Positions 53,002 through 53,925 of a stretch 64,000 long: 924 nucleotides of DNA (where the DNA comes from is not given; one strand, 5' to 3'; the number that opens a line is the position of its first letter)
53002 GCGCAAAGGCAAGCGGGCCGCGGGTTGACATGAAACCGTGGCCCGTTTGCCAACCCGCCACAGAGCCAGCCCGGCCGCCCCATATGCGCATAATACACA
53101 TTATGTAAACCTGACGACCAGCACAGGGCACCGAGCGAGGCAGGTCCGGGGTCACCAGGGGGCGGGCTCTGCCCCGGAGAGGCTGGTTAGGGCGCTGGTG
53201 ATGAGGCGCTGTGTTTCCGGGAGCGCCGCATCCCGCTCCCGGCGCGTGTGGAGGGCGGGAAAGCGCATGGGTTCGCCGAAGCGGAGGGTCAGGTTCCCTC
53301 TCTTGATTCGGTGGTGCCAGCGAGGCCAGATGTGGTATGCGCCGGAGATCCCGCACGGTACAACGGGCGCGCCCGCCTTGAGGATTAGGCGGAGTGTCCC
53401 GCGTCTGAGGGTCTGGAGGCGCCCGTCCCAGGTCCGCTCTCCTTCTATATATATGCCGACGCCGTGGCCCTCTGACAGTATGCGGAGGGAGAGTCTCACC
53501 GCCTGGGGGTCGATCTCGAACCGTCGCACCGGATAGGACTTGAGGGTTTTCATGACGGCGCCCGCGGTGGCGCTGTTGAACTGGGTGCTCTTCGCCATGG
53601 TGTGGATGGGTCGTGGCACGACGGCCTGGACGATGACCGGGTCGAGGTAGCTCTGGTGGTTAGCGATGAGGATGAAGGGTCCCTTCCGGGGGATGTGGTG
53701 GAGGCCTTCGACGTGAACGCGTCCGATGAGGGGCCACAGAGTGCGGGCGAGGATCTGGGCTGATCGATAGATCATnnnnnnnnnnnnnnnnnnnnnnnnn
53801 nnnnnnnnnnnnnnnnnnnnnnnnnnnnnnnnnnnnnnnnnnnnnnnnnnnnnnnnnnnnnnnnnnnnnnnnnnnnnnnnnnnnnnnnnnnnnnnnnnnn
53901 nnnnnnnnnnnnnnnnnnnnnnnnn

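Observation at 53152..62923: Two-armed envelope glycolipid/glycan cluster reminiscent of actinobacterial PIM/LM logic in a lipid A-containing organism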

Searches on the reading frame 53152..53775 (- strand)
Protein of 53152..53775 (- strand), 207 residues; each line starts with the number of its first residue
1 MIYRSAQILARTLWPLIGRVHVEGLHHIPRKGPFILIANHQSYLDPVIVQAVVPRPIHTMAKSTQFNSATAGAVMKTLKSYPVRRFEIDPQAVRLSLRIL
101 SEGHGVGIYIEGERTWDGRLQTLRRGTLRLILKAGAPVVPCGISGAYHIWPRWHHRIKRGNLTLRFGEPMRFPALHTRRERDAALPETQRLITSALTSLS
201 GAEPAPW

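Call 3: search_protein_families(library=pfam, proteins=[window:53152-53775:-], max_evalue=0.01)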
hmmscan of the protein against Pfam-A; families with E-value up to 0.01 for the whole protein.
window:53152-53775:- (207 aa): 1 family
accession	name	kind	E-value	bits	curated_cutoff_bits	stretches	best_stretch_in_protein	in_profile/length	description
PF01553.26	Acyltransferase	-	2.6e-25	89.2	23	1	19-144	1-132/132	Acyltransferase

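Call 4: search_protein_families(library=ncbifam, proteins=[window:53152-53775:-], max_evalue=0.01)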
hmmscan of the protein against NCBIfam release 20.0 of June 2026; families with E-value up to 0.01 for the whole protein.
window:53152-53775:- (207 aa): 8 families
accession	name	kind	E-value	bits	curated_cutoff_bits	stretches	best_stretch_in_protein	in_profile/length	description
NF006386.0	PRK08633.1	equivalog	5.2e-22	77.4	1221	1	9-147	418-555/1147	acyl-[ACP]--phospholipid O-acyltransferase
TIGR00530.1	AGP_acyltrn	subfamily_domain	2.6e-20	72.5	102.95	1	20-142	4-128/130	1-acylglycerol-3-phosphate O-acyltransferase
NF005291.0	PRK06814.1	equivalog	6.8e-11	40.8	1349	1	11-159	432-580/1140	acyl-[ACP]--phospholipid O-acyltransferase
NF005959.0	PRK08043.1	equivalog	9.8e-09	34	886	1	6-155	6-150/719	bifunctional acyl-ACP--phospholipid O-acyltransferase/long-chain-fatty-acid--ACP ligase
NF052553.1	LyOrLpactfOlsABRUA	equivalog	3.5e-05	23.1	300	1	11-83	45-114/263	lyso-ornithine lipid O-acyltransferase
NF058536.1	LPAAT_acyl_YihG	equivalog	0.00035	19.9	260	1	19-58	69-108/290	1-acylglycerol-3-phosphate O-acyltransferase, YihG family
NF010621.0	PRK14014.1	domain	0.00072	18.7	186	1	19-57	74-112/301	acetyltransferase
NF002886.0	PRK03355.1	equivalog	0.0056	15.2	721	1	20-134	256-378/787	glycerol-3-phosphate 1-O-acyltransferase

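Call 20: search_solved_structures(query=window:53152-53775:-, max_evalue=0.01)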
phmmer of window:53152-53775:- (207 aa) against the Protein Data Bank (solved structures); distinct sequences matched with E-value up to 0.01: 1.
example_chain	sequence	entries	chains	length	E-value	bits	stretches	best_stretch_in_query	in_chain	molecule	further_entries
5kym_A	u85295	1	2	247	6.4e-14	55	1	16-173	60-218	1-acyl-sn-glycerol-3-phosphate acyltransferase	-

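Call 76: find_homologous_proteins(query=window:53152-53775:-, max_evalue=1e-10)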
Query window:53152-53775:- (207 aa): 802 proteins with E <= 1e-10 among 1151 candidates; the best 120 are listed.
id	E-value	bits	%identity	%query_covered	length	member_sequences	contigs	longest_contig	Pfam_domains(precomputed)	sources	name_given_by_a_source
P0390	2.8e-135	466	100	100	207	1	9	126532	PF01553.27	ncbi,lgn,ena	-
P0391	7.5e-92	324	67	100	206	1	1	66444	PF01553.27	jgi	jgi:1-acyl-sn-glycerol-3-phosphate acyltransferase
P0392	2.7e-91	323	67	100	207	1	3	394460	PF01553.27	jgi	jgi:1-acyl-sn-glycerol-3-phosphate acyltransferase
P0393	9.3e-90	318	66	100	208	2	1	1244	PF01553.27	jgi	jgi:1-acyl-sn-glycerol-3-phosphate acyltransferase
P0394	1.3e-89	317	67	100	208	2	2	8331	PF01553.27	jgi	jgi:1-acyl-sn-glycerol-3-phosphate acyltransferase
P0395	1.5e-89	317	68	97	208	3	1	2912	PF01553.27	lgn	-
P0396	3.1e-89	316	65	100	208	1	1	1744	PF01553.27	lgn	-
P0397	5.3e-89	315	68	97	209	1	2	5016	PF01553.27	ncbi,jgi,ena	-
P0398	7.2e-89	315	67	98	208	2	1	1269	PF01553.27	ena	-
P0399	7.7e-89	315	67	99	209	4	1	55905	PF01553.27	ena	-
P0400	1.1e-88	314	65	100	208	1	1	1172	PF01553.27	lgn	-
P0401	1.2e-88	314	67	99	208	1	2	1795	PF01553.27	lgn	-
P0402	3.8e-88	312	67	97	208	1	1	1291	PF01553.27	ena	-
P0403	3.9e-88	312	67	97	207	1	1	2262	PF01553.27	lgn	-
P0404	3.9e-88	312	65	100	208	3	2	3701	PF01553.27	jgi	jgi:1-acyl-sn-glycerol-3-phosphate acyltransferase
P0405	8.6e-88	311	65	100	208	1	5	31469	PF01553.27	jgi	jgi:1-acyl-sn-glycerol-3-phosphate acyltransferase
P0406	1.4e-87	311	67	97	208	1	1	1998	PF01553.27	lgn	-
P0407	1.8e-87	310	64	99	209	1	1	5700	PF01553.27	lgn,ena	-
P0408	1.9e-87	310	67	97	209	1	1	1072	PF01553.27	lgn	-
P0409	3.1e-87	309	64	100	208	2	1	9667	PF01553.27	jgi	jgi:1-acyl-sn-glycerol-3-phosphate acyltransferase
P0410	3.5e-87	309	61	98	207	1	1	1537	PF01553.27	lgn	-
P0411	3.7e-87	309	68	97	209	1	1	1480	PF01553.27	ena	-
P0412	4.1e-87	309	64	100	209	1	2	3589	PF01553.27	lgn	-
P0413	4.5e-87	309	66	96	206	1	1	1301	PF01553.27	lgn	-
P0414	4.9e-87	309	66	97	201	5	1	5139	PF01553.27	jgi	jgi:1-acyl-sn-glycerol-3-phosphate acyltransferase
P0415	5.2e-87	309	63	100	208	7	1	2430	PF01553.27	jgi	jgi:1-acyl-sn-glycerol-3-phosphate acyltransferase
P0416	8.1e-87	308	66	96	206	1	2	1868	PF01553.27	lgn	-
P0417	9.5e-87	308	66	97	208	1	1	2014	PF01553.27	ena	-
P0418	1.5e-86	307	66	98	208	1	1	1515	PF01553.27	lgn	-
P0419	1.6e-86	307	63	100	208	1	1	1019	PF01553.27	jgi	jgi:1-acyl-sn-glycerol-3-phosphate acyltransferase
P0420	1.7e-86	307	67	97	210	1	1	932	PF01553.27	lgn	-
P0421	1.9e-86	307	66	97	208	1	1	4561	PF01553.27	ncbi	ncbi:MAG: lysophospholipid acyltransferase family protein [Gemmatimonadota bacterium]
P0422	2.0e-86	307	66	98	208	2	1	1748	PF01553.27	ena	-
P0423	2.0e-86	307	66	97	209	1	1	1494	PF01553.27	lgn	-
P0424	2.5e-86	306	64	98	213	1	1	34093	PF01553.27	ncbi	-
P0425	2.9e-86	306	65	99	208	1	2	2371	PF01553.27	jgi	jgi:1-acyl-sn-glycerol-3-phosphate acyltransferase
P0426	3.3e-86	306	65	97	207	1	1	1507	PF01553.27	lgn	-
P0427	3.5e-86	306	64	100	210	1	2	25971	PF01553.27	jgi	jgi:1-acyl-sn-glycerol-3-phosphate acyltransferase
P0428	4.9e-86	305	64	97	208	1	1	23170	PF01553.27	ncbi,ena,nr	ncbi:MAG: lysophospholipid acyltransferase family protein [Longimicrobiales bacterium]|nr:lysophosph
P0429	1.0e-85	304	67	97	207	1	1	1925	PF01553.27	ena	-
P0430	1.0e-85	304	63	99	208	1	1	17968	PF01553.27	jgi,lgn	jgi:1-acyl-sn-glycerol-3-phosphate acyltransferase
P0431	1.2e-85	304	66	98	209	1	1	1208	PF01553.27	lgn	-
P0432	1.4e-85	304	66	97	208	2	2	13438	PF01553.27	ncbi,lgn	-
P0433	1.5e-85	304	65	98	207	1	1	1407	PF01553.27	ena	-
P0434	2.0e-85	303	62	98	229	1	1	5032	PF01553.27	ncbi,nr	ncbi:MAG TPA: lysophospholipid acyltransferase family protein [Longimicrobiales bacterium]|nr:lysoph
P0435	2.3e-85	303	66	97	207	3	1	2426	PF01553.27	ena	-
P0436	2.5e-85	303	66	97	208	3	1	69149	PF01553.27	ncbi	ncbi:MAG: lysophospholipid acyltransferase family protein [Candidatus Longimicrobiales bacterium M2_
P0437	3.7e-85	303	67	90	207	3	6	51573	PF01553.27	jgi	jgi:1-acyl-sn-glycerol-3-phosphate acyltransferase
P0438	3.8e-85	303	64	96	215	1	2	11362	PF01553.27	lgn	-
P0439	4.3e-85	302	65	98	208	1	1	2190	PF01553.27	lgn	-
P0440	5.4e-85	302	64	99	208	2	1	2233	PF01553.27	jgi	jgi:1-acyl-sn-glycerol-3-phosphate acyltransferase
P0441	6.6e-85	302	64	99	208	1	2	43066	PF01553.27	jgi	jgi:1-acyl-sn-glycerol-3-phosphate acyltransferase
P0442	6.7e-85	302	63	98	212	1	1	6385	PF01553.27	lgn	-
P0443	6.8e-85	302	65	97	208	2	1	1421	PF01553.27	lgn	-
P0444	7.1e-85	302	65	99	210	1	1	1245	PF01553.27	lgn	-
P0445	7.7e-85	302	63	99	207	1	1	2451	PF01553.27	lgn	-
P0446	1.0e-84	301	65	97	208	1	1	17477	PF01553.27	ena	-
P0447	1.2e-84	301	64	97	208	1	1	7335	PF01553.27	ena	-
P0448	1.7e-84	300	66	98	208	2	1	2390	PF01553.27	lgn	-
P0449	1.8e-84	300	63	100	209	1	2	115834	PF01553.27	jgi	jgi:1-acyl-sn-glycerol-3-phosphate acyltransferase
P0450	1.9e-84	300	67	97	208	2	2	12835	PF01553.27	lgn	-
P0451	2.3e-84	300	63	98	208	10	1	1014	PF01553.27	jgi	jgi:1-acyl-sn-glycerol-3-phosphate acyltransferase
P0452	2.3e-84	300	65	98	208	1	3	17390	PF01553.27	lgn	-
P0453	2.4e-84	300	61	100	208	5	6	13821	PF01553.27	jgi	jgi:1-acyl-sn-glycerol-3-phosphate acyltransferase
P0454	2.5e-84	300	63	97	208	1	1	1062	PF01553.27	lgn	-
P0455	2.5e-84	300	65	97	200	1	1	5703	PF01553.27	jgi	jgi:1-acyl-sn-glycerol-3-phosphate acyltransferase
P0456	2.9e-84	300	65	97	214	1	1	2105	PF01553.27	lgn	-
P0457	3.2e-84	299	65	98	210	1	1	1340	PF01553.27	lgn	-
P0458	3.2e-84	299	62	100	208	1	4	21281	PF01553.27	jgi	jgi:1-acyl-sn-glycerol-3-phosphate acyltransferase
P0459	4.0e-84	299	64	99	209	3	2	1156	PF01553.27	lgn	-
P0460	4.7e-84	299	63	100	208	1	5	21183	PF01553.27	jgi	jgi:1-acyl-sn-glycerol-3-phosphate acyltransferase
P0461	5.0e-84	299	66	97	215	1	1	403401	PF01553.27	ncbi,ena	-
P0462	8.1e-84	298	65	97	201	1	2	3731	PF01553.27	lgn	-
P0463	1.3e-83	297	66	98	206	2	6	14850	PF01553.27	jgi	jgi:1-acyl-sn-glycerol-3-phosphate acyltransferase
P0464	1.4e-83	297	65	97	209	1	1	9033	PF01553.27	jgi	jgi:1-acyl-sn-glycerol-3-phosphate acyltransferase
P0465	1.4e-83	297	62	98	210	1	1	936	PF01553.27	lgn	-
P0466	2.1e-83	297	65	97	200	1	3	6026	PF01553.27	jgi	jgi:1-acyl-sn-glycerol-3-phosphate acyltransferase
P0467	3.7e-83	296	64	97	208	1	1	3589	PF01553.27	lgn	-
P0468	3.8e-83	296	62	98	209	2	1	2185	PF01553.27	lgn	-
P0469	3.9e-83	296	63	99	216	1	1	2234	PF01553.27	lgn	-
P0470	4.4e-83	296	62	99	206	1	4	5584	PF01553.27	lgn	-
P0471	4.6e-83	296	63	97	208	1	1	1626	PF01553.27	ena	-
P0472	6.0e-83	295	63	97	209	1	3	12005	PF01553.27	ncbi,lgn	ncbi:MAG: lysophospholipid acyltransferase family protein [Gemmatimonadota bacterium]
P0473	7.2e-83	295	64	97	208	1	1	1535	PF01553.27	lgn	-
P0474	8.4e-83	295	63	97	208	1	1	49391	PF01553.27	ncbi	ncbi:MAG: lysophospholipid acyltransferase family protein [Longimicrobiales bacterium]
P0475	1.1e-82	295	64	99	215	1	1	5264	PF01553.27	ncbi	-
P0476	1.6e-82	294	64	98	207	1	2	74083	PF01553.27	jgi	jgi:1-acyl-sn-glycerol-3-phosphate acyltransferase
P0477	1.8e-82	294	65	96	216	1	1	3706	PF01553.27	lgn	-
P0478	2.1e-82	294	63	98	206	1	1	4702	PF01553.27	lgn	-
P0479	2.4e-82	293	62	100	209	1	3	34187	PF01553.27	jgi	jgi:1-acyl-sn-glycerol-3-phosphate acyltransferase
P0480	2.4e-82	293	62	97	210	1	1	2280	PF01553.27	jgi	jgi:1-acyl-sn-glycerol-3-phosphate acyltransferase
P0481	3.1e-82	293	62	96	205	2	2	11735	PF01553.27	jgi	jgi:1-acyl-sn-glycerol-3-phosphate acyltransferase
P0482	3.9e-82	293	62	99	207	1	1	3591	PF01553.27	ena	-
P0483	4.0e-82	293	64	96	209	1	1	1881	PF01553.27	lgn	-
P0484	8.1e-82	292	63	99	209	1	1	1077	PF01553.27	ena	-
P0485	8.9e-82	292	63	97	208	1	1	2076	PF01553.27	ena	-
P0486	9.7e-82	291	61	100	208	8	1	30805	PF01553.27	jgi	jgi:1-acyl-sn-glycerol-3-phosphate acyltransferase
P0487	1.0e-81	291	63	97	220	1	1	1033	PF01553.27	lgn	-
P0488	1.2e-81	291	60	100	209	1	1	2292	PF01553.27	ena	-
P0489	1.5e-81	291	63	96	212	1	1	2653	PF01553.27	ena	-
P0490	1.5e-81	291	62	99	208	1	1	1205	PF01553.27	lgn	-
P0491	1.6e-81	291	63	99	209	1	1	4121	PF01553.27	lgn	-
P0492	1.7e-81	291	63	99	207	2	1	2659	PF01553.27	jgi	jgi:1-acyl-sn-glycerol-3-phosphate acyltransferase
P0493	1.8e-81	291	62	98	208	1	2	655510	PF01553.27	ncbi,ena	-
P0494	1.8e-81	291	60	99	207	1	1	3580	PF01553.27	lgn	-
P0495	2.2e-81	290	65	97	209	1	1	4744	PF01553.27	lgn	-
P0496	2.4e-81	290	62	99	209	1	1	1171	PF01553.27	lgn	-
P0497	2.7e-81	290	60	97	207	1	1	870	PF01553.27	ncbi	-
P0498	2.7e-81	290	62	97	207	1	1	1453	PF01553.27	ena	-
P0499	2.8e-81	290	63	98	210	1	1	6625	PF01553.27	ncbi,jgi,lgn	-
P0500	3.4e-81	290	61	99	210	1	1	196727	PF01553.27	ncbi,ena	-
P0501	3.4e-81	290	61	98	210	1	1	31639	PF01553.27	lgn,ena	-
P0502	4.1e-81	289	60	100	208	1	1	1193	PF01553.27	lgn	-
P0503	5.0e-81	289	64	97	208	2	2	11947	PF01553.27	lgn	-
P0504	5.9e-81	289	61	99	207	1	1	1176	PF01553.27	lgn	-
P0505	6.4e-81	289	62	98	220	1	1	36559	PF01553.27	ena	-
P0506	6.5e-81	289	60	99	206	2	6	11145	PF01553.27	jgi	jgi:1-acyl-sn-glycerol-3-phosphate acyltransferase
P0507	9.2e-81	288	64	96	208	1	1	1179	PF01553.27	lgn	-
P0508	1.0e-80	288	63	97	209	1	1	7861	PF01553.27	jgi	jgi:1-acyl-sn-glycerol-3-phosphate acyltransferase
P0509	1.2e-80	288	60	100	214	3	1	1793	PF01553.27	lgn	-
